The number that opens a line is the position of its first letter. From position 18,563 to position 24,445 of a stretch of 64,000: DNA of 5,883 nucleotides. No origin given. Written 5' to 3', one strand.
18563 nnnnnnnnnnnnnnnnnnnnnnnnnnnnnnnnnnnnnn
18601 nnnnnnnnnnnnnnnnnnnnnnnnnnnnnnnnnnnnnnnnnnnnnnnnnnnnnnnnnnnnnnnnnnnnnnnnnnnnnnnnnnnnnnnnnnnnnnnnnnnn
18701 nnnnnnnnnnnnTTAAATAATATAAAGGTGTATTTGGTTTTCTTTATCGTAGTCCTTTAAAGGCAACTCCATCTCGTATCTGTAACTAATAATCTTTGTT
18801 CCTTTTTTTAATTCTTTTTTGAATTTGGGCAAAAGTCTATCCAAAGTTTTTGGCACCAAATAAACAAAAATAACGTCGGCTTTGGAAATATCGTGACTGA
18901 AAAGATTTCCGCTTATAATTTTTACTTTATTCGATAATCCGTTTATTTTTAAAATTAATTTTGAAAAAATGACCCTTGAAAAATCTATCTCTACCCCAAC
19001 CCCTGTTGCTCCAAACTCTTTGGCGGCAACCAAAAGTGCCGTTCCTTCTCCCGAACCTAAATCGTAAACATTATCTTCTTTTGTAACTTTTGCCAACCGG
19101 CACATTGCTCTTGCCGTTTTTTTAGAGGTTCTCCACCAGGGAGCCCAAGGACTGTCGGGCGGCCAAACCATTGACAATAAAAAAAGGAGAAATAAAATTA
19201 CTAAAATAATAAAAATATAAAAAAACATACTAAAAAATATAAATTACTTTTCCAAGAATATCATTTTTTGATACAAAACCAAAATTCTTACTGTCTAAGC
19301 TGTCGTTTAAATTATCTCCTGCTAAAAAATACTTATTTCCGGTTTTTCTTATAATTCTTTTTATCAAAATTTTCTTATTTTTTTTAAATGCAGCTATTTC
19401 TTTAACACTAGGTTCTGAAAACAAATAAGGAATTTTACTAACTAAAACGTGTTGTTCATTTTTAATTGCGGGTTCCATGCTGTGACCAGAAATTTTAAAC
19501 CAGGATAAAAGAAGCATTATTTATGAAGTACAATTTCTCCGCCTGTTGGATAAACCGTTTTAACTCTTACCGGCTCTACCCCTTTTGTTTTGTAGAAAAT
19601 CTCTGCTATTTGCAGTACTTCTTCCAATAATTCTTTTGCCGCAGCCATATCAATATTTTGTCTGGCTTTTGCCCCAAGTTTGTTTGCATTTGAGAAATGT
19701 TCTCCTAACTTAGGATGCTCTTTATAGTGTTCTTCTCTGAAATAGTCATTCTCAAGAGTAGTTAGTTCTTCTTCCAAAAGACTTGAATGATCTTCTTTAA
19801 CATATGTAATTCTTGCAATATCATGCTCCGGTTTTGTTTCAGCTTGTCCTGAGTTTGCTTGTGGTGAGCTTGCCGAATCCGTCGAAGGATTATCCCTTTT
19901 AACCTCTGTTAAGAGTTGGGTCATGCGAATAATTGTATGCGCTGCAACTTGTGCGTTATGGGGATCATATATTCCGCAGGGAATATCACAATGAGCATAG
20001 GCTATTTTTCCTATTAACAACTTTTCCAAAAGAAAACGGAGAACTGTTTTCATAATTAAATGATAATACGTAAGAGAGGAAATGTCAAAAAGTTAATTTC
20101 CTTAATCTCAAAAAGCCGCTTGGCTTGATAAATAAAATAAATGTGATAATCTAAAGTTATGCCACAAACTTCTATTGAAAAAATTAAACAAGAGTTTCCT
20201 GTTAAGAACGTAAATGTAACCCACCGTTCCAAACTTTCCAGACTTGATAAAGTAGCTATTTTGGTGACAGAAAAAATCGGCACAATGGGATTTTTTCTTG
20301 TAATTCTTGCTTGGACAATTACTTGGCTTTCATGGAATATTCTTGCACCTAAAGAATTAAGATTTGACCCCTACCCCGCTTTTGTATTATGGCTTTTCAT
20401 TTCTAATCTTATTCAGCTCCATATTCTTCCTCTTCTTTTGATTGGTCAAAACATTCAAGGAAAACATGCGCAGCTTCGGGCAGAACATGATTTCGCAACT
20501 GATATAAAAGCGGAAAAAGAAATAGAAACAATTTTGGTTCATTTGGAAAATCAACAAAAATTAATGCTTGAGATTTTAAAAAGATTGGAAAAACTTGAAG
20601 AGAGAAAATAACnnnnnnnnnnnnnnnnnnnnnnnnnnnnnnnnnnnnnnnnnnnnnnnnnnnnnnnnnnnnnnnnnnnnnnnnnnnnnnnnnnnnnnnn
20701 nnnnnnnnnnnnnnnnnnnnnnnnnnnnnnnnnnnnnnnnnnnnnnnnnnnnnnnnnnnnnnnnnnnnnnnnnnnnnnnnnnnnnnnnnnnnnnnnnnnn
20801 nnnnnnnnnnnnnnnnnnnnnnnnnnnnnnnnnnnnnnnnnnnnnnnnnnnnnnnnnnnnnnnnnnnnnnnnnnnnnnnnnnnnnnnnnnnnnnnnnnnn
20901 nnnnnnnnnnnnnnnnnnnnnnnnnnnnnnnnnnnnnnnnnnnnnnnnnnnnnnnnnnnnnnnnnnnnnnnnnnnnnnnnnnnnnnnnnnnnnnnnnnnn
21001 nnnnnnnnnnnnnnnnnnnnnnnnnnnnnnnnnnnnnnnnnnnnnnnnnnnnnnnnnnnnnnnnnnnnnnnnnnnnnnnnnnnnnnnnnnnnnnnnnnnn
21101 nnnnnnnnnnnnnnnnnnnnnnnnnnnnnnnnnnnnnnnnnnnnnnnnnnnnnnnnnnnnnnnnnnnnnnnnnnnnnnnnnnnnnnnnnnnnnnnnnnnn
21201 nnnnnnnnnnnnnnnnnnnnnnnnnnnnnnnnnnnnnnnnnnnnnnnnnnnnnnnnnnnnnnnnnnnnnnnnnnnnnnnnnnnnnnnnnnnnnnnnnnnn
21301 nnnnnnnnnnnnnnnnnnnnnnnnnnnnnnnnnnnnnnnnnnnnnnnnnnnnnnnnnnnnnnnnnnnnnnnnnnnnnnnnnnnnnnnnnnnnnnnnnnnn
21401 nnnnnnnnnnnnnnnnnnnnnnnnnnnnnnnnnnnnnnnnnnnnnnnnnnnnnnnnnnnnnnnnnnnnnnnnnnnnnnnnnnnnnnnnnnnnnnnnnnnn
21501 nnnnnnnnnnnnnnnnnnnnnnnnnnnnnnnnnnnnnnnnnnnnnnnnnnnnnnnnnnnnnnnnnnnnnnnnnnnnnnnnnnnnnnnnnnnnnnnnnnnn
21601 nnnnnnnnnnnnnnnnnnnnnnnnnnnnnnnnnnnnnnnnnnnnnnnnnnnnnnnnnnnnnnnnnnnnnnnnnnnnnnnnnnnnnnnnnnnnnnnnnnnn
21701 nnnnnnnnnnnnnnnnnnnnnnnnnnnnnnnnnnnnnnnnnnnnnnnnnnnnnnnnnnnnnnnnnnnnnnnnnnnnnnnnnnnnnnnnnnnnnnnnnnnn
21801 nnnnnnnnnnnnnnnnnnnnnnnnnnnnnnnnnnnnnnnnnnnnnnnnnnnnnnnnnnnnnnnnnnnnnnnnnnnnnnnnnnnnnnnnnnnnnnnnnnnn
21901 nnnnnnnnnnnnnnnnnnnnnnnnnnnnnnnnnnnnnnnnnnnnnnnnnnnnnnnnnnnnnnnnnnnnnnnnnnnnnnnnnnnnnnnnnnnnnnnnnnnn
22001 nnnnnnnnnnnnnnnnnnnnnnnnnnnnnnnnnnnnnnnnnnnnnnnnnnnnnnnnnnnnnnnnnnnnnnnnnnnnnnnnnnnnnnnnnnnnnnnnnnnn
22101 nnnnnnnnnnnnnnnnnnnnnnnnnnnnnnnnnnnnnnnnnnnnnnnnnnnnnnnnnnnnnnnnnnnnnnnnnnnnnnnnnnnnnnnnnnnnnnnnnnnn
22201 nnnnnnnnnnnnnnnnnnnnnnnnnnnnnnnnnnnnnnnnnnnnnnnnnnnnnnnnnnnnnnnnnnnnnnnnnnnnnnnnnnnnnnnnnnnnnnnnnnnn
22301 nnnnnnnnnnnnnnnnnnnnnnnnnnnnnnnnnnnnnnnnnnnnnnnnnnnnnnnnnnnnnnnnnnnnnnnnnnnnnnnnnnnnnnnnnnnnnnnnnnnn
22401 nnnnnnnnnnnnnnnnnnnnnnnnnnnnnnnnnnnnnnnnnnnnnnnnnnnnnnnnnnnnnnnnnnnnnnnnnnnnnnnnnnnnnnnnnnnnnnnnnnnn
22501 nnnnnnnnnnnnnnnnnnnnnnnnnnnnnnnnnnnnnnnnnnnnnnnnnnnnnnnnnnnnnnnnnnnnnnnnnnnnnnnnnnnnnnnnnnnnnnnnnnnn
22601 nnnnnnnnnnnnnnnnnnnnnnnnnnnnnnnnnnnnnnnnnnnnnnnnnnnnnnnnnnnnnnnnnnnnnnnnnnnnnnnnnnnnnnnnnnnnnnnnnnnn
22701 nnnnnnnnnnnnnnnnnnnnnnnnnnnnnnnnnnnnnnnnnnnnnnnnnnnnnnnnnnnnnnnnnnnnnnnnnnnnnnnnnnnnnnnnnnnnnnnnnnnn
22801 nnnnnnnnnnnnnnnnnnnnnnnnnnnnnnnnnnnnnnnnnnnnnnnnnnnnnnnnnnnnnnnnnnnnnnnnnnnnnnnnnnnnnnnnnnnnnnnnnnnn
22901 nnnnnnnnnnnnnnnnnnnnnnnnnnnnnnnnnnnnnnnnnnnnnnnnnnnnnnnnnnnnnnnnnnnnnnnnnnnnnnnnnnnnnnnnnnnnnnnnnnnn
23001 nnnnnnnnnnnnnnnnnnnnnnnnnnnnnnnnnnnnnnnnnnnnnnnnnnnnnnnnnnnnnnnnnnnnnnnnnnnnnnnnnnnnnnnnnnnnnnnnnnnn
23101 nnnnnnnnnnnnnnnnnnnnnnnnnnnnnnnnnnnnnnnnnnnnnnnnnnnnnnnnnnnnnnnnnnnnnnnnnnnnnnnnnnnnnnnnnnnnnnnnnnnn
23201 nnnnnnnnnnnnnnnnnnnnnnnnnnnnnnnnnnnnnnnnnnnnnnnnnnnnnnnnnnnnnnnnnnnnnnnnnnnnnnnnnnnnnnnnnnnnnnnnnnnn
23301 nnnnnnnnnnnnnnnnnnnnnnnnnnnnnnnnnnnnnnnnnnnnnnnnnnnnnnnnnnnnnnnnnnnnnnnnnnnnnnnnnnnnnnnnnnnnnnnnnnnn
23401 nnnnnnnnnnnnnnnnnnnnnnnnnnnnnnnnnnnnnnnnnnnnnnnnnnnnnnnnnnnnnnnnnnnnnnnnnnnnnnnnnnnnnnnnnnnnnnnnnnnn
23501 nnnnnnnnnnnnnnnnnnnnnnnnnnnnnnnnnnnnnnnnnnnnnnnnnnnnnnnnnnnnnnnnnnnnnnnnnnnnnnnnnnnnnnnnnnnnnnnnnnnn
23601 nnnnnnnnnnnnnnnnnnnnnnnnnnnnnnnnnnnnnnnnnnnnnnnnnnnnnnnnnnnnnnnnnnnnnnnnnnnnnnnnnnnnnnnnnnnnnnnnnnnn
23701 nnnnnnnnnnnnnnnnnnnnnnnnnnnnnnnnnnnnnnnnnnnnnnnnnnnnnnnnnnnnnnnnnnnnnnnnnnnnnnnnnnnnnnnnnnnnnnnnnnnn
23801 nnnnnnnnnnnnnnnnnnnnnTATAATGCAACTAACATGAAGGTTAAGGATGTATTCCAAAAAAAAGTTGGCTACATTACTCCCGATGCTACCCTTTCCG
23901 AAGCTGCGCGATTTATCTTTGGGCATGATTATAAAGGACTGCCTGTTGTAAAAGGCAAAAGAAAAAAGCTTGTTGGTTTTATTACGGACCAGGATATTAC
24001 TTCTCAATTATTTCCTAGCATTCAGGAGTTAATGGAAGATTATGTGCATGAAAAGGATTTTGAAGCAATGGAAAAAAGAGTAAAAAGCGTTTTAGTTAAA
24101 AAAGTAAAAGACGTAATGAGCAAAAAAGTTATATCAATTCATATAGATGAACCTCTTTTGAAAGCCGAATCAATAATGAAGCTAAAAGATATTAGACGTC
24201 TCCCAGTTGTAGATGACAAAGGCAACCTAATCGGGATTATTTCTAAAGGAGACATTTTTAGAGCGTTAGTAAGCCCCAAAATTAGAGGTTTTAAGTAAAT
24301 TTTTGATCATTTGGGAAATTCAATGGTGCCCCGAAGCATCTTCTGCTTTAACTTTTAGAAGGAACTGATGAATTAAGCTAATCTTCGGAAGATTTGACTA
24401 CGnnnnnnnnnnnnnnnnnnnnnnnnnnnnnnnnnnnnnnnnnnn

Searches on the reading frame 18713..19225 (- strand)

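Call 17: search_protein_families(library=pfam, proteins=[window:18713-19225:-], max_evalue=0.001)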
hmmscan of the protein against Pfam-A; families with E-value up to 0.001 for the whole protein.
window:18713-19225:- (170 aa): 3 families
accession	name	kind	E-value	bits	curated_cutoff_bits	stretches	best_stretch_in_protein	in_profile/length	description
PF06325.19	PrmA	-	2e-07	31.2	22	1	47-146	159-257/296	Ribosomal protein L11 methyltransferase (PrmA)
PF08123.19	DOT1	-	2.1e-07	31.2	23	1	40-149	33-158/205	Histone methylation protein DOT1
PF13847.12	Methyltransf_31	-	7.1e-06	26.2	27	1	49-155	3-119/145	Methyltransferase domain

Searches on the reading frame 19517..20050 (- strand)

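Call 17: search_protein_families(library=pfam, proteins=[window:19517-20050:-], max_evalue=0.001)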
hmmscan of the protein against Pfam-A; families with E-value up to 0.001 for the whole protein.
window:19517-20050:- (177 aa): 1 family
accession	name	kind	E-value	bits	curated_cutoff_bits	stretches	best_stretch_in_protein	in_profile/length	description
PF09055.16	Sod_Ni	-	5.1e-30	105.1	25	1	17-156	3-127/127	Nickel-containing superoxide dismutase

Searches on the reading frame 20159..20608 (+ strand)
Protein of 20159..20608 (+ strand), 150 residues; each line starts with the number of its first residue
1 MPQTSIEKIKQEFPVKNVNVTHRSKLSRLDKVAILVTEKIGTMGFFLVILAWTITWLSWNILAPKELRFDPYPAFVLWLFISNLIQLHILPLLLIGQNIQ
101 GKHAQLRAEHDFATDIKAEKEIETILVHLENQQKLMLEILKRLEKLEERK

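Call 17: search_protein_families(library=pfam, proteins=[window:20159-20608:+], max_evalue=0.001)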
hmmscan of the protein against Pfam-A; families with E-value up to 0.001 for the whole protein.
window:20159-20608:+ (150 aa): 1 family
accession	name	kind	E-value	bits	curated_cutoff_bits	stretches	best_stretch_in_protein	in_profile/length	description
PF06210.16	DUF1003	-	3.5e-22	79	27.4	1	40-141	1-101/103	Protein of unknown function (DUF1003)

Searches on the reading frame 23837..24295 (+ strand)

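Call 17: search_protein_families(library=pfam, proteins=[window:23837-24295:+], max_evalue=0.001)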
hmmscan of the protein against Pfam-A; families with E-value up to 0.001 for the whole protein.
window:23837-24295:+ (153 aa): 1 family
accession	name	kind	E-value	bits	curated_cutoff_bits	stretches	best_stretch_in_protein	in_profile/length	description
PF00571.33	CBS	-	3.1e-30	104.7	24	2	90-145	1-56/57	CBS domain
